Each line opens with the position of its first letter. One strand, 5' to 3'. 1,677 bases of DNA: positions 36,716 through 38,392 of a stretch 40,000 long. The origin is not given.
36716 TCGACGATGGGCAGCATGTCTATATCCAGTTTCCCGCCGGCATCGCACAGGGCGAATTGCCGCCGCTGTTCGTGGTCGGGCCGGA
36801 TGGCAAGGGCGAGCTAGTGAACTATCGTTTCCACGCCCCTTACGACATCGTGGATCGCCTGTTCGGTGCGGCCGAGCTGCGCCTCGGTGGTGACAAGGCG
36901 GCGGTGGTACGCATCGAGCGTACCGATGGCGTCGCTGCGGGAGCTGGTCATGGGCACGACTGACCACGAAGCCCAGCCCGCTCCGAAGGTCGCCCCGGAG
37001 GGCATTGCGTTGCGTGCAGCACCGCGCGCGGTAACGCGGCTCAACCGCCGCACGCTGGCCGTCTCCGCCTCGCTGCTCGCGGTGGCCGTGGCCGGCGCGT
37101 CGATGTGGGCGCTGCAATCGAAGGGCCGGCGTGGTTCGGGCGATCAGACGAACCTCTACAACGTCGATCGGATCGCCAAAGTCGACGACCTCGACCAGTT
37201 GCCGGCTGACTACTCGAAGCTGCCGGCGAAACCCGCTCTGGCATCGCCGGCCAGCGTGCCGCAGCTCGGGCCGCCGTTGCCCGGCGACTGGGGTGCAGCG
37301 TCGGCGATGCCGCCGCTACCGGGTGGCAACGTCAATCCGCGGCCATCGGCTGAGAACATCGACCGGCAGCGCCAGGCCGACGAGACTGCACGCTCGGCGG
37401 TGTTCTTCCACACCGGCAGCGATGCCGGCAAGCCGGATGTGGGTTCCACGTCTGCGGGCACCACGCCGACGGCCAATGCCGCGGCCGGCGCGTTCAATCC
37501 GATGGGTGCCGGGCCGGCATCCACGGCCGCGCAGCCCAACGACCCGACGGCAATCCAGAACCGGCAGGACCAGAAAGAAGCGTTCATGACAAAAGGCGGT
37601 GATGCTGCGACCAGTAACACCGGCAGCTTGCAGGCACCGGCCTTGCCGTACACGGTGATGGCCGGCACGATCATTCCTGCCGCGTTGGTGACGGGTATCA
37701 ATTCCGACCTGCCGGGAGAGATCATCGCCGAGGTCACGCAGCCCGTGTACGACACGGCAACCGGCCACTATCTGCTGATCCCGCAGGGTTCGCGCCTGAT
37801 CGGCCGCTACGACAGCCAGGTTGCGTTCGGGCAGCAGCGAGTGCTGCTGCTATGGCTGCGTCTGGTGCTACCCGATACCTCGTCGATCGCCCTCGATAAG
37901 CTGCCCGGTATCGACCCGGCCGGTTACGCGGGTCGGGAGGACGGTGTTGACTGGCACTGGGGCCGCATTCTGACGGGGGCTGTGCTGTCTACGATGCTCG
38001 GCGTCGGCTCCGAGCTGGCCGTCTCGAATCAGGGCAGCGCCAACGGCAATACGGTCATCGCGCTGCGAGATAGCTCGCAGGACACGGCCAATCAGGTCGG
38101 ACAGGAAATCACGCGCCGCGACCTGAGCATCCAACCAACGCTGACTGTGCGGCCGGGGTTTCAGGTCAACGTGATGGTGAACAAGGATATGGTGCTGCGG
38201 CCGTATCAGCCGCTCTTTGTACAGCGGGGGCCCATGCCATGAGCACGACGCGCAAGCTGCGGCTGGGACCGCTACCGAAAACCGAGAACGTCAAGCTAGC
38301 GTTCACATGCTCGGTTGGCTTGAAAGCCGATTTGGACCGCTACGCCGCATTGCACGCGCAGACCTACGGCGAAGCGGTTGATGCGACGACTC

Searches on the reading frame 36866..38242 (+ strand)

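Call 34: search_protein_families(library=pfam, proteins=[window:36866-38242:+], max_evalue=0.001)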
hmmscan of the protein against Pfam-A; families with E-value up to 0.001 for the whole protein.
window:36866-38242:+ (458 aa): 1 family
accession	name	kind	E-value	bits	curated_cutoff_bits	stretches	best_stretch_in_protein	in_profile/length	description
PF03743.19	TrbI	-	5e-62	209.5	35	1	263-444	1-188/188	Bacterial conjugation TrbI-like protein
